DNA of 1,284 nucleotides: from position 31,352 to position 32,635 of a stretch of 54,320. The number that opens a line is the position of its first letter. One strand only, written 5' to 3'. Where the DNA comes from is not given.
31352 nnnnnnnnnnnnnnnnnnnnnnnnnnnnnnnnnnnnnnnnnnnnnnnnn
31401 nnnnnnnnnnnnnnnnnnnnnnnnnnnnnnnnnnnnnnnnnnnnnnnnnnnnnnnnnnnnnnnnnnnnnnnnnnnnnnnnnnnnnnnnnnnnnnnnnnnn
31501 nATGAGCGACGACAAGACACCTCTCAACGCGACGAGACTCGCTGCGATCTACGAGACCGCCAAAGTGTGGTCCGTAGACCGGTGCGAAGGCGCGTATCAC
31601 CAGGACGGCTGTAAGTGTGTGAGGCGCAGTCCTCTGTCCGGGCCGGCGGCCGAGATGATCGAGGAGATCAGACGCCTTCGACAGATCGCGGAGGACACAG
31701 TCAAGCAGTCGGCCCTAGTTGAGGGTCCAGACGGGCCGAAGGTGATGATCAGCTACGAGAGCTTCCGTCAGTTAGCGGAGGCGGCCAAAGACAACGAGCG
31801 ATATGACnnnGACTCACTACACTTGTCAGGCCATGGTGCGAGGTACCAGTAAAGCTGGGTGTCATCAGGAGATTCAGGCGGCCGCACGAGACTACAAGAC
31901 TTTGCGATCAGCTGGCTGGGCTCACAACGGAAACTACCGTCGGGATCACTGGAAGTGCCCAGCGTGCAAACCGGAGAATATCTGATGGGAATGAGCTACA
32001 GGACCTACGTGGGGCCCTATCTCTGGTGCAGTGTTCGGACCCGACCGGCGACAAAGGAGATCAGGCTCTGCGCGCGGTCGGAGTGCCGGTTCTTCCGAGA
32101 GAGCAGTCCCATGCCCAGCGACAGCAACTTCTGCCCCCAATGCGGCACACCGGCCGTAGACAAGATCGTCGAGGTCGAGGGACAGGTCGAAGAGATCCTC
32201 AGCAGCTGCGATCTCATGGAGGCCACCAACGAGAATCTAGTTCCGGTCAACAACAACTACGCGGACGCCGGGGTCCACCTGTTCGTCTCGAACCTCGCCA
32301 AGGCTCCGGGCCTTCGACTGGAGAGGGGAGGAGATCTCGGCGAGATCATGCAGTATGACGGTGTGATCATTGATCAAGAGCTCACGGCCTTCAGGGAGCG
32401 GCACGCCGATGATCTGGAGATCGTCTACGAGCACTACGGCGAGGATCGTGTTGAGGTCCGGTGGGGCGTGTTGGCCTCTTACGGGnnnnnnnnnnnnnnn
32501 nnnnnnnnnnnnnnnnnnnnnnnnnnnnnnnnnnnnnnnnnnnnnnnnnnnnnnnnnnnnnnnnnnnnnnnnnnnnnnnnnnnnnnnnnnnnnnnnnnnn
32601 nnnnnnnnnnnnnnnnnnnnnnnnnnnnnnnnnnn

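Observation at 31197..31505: Phage-encoded ClpS N-degron adaptor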

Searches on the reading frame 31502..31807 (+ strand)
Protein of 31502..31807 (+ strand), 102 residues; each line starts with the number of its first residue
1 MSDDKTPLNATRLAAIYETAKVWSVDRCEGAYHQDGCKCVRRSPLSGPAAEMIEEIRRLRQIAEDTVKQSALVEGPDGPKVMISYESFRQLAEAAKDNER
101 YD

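Call 61: search_protein_families(library=pfam, proteins=[window:31502-31807:+], max_evalue=0.01)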
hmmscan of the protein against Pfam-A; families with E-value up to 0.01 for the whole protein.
window:31502-31807:+ (102 aa): 0 families

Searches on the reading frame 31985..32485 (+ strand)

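Call 61: search_protein_families(library=pfam, proteins=[window:31985-32485:+], max_evalue=0.01)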
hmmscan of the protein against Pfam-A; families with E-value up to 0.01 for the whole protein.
window:31985-32485:+ (167 aa): 1 family
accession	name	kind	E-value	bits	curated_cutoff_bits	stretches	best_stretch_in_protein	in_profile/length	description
PF13240.11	Zn_Ribbon_1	-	0.0012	19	25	1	42-56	8-22/23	zinc-ribbon domain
